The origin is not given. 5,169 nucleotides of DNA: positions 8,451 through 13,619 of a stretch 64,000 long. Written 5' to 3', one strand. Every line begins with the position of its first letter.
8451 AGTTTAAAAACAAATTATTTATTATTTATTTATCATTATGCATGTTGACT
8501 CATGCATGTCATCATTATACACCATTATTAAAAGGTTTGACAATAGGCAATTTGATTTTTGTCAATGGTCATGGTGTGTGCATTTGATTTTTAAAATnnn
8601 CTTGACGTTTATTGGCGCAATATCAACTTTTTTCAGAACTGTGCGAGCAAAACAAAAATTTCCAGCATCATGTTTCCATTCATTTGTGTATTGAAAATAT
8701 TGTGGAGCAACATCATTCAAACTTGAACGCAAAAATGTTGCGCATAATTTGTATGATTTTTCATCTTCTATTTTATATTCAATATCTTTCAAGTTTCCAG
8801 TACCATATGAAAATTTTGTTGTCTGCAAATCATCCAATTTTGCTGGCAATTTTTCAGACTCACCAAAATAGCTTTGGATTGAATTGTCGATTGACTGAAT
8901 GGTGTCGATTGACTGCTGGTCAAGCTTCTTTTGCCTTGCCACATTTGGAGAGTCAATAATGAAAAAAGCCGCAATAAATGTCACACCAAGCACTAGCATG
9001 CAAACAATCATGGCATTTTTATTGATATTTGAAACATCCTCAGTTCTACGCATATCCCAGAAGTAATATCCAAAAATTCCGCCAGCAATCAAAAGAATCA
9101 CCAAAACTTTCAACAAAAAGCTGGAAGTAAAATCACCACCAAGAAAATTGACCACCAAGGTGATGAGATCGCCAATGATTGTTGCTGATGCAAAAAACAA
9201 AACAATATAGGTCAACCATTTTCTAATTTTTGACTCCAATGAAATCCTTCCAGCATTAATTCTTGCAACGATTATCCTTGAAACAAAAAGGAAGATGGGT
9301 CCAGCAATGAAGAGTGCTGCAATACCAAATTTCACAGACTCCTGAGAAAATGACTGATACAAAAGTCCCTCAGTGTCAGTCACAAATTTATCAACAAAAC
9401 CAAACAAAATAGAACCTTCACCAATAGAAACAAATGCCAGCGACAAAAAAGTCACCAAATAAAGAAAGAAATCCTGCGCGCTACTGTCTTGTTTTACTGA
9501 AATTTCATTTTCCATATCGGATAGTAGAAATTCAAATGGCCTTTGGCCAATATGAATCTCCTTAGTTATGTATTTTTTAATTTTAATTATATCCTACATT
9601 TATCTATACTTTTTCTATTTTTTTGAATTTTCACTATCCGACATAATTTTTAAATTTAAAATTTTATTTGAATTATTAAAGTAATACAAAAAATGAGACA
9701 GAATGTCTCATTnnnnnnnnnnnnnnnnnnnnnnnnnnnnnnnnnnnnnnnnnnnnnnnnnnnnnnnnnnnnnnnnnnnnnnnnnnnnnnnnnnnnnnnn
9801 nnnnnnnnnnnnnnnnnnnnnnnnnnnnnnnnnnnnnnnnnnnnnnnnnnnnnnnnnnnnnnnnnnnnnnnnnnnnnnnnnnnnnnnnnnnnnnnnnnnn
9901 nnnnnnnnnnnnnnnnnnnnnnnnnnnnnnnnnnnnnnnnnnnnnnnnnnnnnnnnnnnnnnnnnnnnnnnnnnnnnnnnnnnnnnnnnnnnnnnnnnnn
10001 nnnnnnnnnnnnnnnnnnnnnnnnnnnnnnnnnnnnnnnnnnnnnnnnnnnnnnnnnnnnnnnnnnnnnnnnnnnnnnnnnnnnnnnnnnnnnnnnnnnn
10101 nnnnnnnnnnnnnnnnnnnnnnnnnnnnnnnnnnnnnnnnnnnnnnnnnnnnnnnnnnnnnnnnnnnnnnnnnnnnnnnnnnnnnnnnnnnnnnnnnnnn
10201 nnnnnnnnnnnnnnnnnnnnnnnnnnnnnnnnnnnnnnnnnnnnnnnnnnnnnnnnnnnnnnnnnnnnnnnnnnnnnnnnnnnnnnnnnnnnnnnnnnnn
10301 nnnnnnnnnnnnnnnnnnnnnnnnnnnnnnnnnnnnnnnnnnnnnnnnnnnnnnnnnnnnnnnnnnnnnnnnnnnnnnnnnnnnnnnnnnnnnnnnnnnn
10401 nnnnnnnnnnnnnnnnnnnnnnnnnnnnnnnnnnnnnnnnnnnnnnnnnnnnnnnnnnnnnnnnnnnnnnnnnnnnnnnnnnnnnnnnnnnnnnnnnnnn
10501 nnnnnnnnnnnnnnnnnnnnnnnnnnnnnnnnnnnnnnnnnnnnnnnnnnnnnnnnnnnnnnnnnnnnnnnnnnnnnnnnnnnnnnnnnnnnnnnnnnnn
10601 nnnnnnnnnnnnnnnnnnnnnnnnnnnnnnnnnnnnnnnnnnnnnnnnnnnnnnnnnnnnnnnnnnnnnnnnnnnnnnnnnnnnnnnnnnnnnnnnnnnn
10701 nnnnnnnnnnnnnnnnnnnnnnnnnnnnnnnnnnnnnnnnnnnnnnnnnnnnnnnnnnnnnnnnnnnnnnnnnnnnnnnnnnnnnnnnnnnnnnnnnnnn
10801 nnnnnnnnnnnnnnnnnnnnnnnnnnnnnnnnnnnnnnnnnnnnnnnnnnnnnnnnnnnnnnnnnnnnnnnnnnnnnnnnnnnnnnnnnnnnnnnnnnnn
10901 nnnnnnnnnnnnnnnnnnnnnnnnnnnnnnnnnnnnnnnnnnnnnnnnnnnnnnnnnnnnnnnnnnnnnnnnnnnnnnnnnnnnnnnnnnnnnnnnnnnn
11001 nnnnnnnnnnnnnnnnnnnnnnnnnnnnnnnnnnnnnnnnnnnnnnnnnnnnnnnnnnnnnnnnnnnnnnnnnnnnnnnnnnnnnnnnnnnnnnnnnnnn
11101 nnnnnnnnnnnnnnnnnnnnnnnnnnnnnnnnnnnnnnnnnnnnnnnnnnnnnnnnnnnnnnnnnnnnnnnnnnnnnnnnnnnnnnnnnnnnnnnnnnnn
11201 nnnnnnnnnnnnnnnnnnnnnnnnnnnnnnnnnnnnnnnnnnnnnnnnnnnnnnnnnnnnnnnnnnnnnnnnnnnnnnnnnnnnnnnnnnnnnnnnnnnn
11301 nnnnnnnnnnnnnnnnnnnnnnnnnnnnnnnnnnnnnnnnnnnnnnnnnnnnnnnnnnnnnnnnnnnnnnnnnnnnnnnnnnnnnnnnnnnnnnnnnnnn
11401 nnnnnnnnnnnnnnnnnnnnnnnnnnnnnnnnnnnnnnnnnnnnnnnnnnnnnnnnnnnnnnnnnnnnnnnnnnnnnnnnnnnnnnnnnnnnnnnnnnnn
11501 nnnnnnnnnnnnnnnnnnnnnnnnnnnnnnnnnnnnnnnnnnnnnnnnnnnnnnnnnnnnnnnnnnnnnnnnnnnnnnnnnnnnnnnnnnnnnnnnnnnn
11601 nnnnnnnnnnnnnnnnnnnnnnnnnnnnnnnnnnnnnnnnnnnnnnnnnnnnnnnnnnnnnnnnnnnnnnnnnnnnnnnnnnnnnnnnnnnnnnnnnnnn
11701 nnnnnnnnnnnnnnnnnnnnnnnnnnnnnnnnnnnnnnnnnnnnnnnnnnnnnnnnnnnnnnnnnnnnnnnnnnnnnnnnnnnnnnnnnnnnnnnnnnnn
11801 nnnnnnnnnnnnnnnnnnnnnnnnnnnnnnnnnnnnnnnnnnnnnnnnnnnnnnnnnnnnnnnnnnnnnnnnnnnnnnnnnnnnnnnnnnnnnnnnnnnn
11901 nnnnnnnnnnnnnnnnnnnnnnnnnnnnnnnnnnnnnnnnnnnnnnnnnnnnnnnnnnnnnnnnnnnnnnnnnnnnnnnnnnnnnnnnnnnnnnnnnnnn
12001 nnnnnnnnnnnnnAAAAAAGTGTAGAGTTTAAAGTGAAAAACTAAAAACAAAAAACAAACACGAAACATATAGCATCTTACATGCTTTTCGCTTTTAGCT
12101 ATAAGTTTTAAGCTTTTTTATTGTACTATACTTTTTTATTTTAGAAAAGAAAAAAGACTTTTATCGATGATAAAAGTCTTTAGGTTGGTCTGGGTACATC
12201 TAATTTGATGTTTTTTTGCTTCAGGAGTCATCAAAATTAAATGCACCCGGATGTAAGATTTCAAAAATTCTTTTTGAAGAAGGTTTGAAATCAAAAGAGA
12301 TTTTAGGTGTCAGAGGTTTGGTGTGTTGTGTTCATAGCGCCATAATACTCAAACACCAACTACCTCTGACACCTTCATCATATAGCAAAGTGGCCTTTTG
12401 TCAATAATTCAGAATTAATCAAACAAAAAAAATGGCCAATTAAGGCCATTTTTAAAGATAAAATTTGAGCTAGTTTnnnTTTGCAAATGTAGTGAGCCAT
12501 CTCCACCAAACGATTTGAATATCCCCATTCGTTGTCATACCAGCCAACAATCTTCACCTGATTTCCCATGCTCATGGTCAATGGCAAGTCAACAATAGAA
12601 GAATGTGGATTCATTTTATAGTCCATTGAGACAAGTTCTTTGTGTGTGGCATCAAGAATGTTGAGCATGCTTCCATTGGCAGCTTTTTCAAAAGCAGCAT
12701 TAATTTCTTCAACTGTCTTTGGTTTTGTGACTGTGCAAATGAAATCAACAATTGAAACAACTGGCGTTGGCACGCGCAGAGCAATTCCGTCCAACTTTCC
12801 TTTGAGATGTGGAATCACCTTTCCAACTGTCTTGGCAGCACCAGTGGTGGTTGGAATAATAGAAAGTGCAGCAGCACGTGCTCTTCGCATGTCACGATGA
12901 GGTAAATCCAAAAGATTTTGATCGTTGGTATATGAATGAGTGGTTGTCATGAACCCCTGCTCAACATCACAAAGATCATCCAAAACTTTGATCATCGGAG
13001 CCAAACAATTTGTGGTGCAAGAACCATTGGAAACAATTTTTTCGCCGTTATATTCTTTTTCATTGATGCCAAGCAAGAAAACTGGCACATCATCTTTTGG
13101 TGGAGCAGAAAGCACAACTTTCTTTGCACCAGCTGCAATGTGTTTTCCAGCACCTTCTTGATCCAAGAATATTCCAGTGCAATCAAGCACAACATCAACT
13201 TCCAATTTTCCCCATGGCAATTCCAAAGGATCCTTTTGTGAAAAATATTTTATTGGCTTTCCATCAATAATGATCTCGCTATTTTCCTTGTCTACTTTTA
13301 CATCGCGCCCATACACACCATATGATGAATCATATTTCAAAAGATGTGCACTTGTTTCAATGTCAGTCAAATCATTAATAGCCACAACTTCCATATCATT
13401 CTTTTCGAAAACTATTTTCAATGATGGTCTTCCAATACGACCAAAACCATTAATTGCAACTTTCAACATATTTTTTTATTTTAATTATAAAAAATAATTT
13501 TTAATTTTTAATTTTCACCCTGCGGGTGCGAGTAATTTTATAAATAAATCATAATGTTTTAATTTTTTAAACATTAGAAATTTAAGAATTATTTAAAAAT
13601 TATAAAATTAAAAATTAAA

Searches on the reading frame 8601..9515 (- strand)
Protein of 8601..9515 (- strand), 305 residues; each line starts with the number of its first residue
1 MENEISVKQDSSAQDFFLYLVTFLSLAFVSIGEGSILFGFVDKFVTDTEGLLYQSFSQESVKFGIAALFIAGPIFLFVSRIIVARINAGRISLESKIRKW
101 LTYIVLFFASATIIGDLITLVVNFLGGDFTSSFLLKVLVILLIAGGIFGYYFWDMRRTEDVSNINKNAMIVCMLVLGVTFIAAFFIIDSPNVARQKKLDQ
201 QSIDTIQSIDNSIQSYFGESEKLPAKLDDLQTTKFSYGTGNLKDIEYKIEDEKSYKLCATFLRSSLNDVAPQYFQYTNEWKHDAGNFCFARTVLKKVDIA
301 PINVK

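Call 82: search_protein_families(library=pfam, proteins=[window:8601-9515:-], max_evalue=0.00001)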
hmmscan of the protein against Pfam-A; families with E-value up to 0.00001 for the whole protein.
window:8601-9515:- (305 aa): 1 family
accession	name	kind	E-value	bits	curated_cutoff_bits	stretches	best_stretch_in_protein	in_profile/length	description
PF18920.5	DUF5671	-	2.8e-21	76.2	28.4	1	15-150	1-131/132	Domain of unknown function (DUF5671)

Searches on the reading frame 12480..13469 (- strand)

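Call 82: search_protein_families(library=pfam, proteins=[window:12480-13469:-], max_evalue=0.00001)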
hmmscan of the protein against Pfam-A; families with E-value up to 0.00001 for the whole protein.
window:12480-13469:- (330 aa): 2 families
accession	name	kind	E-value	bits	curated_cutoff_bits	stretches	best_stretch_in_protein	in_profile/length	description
PF02800.25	Gp_dh_C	-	2.2e-60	203.3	24.4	1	156-311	1-158/158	Glyceraldehyde 3-phosphate dehydrogenase, C-terminal domain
PF00044.30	Gp_dh_N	-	1.8e-36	124.9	31.7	1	3-103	2-100/101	Glyceraldehyde 3-phosphate dehydrogenase, NAD binding domain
